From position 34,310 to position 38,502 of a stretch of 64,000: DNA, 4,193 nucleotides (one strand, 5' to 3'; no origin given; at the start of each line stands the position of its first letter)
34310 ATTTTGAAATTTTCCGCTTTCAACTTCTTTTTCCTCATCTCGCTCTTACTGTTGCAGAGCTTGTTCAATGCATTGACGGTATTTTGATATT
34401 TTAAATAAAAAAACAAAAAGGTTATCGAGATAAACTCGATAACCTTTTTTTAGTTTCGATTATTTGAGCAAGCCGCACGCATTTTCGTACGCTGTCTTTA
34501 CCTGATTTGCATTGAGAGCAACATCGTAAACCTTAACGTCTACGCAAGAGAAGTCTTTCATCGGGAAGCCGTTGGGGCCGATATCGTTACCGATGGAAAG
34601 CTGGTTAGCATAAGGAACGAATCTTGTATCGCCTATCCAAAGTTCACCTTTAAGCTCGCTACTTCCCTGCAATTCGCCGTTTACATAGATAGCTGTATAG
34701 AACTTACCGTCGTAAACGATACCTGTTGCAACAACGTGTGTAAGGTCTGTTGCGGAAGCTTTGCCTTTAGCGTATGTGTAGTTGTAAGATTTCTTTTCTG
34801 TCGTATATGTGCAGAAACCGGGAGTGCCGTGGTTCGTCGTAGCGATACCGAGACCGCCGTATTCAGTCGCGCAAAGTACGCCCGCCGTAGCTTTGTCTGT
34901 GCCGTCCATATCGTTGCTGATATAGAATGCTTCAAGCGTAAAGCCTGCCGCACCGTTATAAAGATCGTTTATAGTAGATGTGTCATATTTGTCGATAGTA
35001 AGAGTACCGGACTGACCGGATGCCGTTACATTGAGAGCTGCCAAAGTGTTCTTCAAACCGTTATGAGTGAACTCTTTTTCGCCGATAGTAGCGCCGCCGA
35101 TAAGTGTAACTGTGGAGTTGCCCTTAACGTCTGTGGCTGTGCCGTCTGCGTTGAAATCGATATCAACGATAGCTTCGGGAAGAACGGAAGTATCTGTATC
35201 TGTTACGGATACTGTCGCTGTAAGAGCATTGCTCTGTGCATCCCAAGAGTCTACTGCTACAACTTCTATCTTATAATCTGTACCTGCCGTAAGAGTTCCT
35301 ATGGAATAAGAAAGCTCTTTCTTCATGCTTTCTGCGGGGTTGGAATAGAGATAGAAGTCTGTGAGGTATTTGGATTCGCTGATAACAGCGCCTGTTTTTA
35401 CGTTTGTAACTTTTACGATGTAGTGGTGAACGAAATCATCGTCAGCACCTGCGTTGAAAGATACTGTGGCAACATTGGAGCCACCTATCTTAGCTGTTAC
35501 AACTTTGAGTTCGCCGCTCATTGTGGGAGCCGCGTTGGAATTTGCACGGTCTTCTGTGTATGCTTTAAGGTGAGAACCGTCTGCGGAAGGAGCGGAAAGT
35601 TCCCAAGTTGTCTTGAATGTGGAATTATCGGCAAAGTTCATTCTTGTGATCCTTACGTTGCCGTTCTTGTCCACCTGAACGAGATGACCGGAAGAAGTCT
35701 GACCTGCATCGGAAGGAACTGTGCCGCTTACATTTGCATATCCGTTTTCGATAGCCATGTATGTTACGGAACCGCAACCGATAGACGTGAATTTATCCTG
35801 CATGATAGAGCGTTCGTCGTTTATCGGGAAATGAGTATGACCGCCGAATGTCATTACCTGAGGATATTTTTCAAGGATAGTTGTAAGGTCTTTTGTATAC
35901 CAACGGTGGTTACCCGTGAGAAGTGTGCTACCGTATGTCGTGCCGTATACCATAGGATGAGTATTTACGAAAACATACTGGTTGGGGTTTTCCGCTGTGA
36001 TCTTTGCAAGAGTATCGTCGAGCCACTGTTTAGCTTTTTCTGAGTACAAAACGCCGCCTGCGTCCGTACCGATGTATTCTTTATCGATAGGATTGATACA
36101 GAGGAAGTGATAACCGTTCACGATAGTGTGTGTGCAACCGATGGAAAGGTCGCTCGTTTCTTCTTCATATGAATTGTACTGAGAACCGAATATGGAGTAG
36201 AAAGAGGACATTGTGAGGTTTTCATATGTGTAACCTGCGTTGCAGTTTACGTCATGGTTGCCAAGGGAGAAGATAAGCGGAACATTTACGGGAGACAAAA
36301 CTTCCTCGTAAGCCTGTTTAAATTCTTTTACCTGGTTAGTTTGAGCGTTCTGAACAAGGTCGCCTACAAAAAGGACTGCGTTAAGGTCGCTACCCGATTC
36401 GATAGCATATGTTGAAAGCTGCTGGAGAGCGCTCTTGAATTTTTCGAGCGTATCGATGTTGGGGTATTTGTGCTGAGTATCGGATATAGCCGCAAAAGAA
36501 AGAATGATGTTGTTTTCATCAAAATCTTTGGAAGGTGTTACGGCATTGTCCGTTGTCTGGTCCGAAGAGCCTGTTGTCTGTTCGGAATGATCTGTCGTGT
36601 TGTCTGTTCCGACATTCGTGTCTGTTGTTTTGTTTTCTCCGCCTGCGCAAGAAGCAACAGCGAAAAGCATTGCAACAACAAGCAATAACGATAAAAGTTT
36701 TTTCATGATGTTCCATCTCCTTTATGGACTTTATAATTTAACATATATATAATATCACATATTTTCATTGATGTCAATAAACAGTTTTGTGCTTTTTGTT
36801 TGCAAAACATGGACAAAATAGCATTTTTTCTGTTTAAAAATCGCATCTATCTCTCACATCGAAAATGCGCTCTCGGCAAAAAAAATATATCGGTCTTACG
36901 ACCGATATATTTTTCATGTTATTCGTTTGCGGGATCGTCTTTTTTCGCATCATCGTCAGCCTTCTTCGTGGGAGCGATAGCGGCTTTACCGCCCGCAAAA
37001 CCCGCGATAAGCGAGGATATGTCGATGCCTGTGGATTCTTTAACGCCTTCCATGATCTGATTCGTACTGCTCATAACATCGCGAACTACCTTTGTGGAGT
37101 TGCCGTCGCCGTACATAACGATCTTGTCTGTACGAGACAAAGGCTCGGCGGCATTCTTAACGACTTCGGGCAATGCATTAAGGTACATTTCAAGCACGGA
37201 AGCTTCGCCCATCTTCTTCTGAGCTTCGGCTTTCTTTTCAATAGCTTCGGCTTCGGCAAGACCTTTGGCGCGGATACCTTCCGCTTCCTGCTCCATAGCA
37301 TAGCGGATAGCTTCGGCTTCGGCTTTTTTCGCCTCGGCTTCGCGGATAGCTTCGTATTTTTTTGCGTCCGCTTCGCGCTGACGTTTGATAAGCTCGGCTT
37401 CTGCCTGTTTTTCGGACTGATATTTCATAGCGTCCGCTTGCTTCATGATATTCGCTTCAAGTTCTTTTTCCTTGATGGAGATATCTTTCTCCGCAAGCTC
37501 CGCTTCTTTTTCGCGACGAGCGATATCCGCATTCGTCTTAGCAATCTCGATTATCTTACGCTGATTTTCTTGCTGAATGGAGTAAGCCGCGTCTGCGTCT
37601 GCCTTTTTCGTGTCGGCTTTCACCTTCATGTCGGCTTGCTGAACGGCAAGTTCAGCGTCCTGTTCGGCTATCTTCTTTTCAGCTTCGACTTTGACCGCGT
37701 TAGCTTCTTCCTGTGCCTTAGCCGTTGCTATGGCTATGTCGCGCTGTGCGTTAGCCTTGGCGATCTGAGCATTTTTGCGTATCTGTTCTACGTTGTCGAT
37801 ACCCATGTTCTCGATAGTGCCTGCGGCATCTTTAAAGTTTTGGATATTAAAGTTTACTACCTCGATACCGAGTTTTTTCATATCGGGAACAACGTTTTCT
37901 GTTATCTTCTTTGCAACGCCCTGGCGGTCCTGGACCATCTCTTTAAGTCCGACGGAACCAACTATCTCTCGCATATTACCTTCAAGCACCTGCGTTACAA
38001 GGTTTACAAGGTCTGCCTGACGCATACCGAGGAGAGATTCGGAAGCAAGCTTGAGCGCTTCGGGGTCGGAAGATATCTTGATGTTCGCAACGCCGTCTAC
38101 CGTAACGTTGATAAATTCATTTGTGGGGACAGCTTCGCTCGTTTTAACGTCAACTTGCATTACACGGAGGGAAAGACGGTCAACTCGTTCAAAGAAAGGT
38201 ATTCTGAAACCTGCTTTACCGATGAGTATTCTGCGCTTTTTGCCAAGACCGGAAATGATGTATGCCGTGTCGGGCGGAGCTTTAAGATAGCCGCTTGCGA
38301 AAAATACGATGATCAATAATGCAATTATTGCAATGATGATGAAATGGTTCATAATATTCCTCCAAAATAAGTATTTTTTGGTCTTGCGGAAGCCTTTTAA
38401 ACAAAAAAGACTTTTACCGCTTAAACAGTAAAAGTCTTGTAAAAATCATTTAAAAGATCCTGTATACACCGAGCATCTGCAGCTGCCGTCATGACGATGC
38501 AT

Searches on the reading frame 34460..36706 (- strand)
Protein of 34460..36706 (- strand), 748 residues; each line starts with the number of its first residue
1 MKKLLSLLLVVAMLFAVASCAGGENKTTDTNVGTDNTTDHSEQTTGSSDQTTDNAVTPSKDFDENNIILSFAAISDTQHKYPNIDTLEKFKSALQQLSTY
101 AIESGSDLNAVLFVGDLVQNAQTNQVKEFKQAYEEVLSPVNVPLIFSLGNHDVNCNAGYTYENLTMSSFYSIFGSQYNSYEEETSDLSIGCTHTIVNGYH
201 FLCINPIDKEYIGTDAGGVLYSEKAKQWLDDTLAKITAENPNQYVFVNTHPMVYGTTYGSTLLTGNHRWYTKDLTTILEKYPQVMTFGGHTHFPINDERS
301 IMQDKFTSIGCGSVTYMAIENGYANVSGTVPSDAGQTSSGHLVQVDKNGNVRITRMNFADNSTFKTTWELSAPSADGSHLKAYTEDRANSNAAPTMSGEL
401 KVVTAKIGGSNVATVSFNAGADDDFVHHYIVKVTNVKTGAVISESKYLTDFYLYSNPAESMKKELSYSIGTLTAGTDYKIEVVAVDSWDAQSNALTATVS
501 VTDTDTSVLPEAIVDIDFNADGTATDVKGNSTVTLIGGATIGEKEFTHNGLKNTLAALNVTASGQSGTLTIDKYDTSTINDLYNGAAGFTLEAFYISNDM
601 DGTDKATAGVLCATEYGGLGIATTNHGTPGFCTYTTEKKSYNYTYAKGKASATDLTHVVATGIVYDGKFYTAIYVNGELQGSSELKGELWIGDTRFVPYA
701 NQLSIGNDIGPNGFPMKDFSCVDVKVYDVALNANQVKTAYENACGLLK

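Call 7: search_protein_families(library=pfam, proteins=[window:34460-36706:-])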
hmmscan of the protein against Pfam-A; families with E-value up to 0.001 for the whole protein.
window:34460-36706:- (748 aa): 1 family
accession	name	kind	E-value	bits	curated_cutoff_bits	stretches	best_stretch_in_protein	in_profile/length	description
PF00149.33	Metallophos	-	1.3e-13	52.3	21.5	1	70-293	2-190/191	Calcineurin-like phosphoesterase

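Call 52: search_protein_families(library=ncbifam, proteins=[window:34460-36706:-])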
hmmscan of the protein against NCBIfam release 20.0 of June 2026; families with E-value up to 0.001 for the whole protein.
window:34460-36706:- (748 aa): 2 families
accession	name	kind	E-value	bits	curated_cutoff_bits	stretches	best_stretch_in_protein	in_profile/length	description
NF008359.0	PRK11148.1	equivalog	4.8e-05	23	225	0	81-162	33-106/275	3',5'-cyclic-AMP phosphodiesterase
NF050142.1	PG1828_fam_lipo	equivalog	0.00018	22.2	50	1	1-55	1-51/59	PG1828 family lipoprotein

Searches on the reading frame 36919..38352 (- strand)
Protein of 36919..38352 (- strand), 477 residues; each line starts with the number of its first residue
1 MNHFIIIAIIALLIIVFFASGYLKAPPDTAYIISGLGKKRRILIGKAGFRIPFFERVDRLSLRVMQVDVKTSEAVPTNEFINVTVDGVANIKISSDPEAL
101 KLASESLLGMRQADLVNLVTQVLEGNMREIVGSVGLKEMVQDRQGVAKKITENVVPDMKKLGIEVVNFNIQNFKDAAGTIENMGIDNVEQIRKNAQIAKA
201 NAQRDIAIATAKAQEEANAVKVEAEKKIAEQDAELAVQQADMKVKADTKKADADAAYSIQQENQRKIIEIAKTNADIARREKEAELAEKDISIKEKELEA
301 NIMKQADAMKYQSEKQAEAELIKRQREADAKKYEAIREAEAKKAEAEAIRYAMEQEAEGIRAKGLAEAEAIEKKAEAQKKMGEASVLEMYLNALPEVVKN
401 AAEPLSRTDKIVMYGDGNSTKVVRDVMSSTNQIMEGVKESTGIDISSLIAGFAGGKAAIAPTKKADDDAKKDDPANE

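Call 7: search_protein_families(library=pfam, proteins=[window:36919-38352:-])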
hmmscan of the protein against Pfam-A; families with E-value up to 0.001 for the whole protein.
window:36919-38352:- (477 aa): 2 families
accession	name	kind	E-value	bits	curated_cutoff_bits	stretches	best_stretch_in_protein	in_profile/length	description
PF01145.31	Band_7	-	3.8e-27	95.9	23.6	1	24-203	2-175/176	SPFH domain / Band 7 family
PF15975.10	Flot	-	8.1e-07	29.6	27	1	345-420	1-81/124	Flotillin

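Call 9: find_related_loci(query=window:36919-38352:-, collection=genome_contigs, flank=2500)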
Query window:36919-38352:- (477 aa) in genome_contigs; peptide patterns used: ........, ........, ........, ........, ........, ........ (x = any residue, [..] = any of these).
599 stretches matched a pattern (row limit reached: there are more); 499 encode a relative of the query (tblastn E <= 1e-3); the best 80 are kept; 80 distinct loci.
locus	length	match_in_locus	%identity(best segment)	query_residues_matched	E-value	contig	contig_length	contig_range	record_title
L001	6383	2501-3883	96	17-477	0e+0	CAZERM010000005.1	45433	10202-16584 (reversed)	MAG TPA_asm: uncultured Lachnospiraceae bacterium isolate SRP350583_co1_13 genome assembly, contig: NODE_1184_length_454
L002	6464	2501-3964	84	3-477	0e+0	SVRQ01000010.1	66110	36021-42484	MAG: Oscillospiraceae bacterium isolate SIG647 NODE_10371_length_66110_cov_3.019778, whole genome shotgun sequence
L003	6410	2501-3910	89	4-468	0e+0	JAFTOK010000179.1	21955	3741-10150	MAG: Clostridia bacterium isolate RGIG4003 Roe_deer_Cecum-5__c411610, whole genome shotgun sequence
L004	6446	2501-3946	88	1-477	0e+0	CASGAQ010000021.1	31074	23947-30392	uncultured Eubacteriales bacterium isolate A15_L4_384384_idba_bin.158 genome assembly, contig: A15_L4_384384_idba_bin.15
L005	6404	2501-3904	87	1-467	0e+0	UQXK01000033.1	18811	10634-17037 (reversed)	uncultured Clostridiales bacterium isolate UMGS731 genome assembly, contig: NODE_1611_length_18811_cov_6.346289, whole g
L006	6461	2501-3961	84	1-468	0e+0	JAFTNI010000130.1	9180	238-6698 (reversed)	MAG: Clostridia bacterium isolate RGIG3975 Roe_deer_Cecum-4__c233718, whole genome shotgun sequence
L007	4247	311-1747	83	1-462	0e+0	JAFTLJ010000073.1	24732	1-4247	MAG: Clostridia bacterium isolate RGIG3924 Roe_deer_Cecum-3__c446863, whole genome shotgun sequence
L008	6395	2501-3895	85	6-473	0e+0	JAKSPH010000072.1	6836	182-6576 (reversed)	MAG: Clostridia bacterium isolate Horse_feces198 MAG198_72, whole genome shotgun sequence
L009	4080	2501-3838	89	21-467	0e+0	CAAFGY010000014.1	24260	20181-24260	MAG TPA_asm: Clostridia bacterium, isolate HGM12677, WGS project CAAFGY010000000 data, contig: SRS144537_92_k99_32197, w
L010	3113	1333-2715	87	1-460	0e+0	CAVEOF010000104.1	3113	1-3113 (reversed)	Coriobacteriaceae bacterium isolate H07675-L1_cleanbin_000006 genome assembly, contig: Spades_H07675-L1_contig_21682, wh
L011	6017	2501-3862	85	4-458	0e+0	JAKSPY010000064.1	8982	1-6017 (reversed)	MAG: Clostridia bacterium isolate Horse_feces215 MAG215_64, whole genome shotgun sequence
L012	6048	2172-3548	87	3-458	0e+0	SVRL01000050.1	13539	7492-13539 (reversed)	MAG: Oscillospiraceae bacterium isolate SIG642 NODE_17961_length_13539_cov_2.108038, whole genome shotgun sequence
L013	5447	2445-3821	86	1-458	0e+0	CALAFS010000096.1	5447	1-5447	MAG TPA_asm: uncultured Clostridia bacterium isolate SRR1747055_bin.21_CONCOCT_v1.1_MAG genome assembly, contig: ERZ8082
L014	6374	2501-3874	87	1-458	0e+0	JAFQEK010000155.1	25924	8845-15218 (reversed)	MAG: Clostridia bacterium isolate RGIG1744 Goat_Cecum-3__c879302, whole genome shotgun sequence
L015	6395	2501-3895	82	1-469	0e+0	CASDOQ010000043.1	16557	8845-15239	uncultured bacterium isolate CO.O28.metabat-bins.33 genome assembly, contig: CO.O28.metabat-bins.33.fa_k141_8873541, who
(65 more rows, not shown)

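Call 52: search_protein_families(library=ncbifam, proteins=[window:36919-38352:-])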
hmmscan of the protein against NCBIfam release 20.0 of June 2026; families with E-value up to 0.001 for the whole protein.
window:36919-38352:- (477 aa): 1 family
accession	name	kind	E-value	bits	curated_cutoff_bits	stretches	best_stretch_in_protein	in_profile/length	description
NF058507.1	FlotScfldFlot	equivalog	2e-82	277.8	700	1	5-453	5-476/477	flotillin lipid rafts scaffold protein FloT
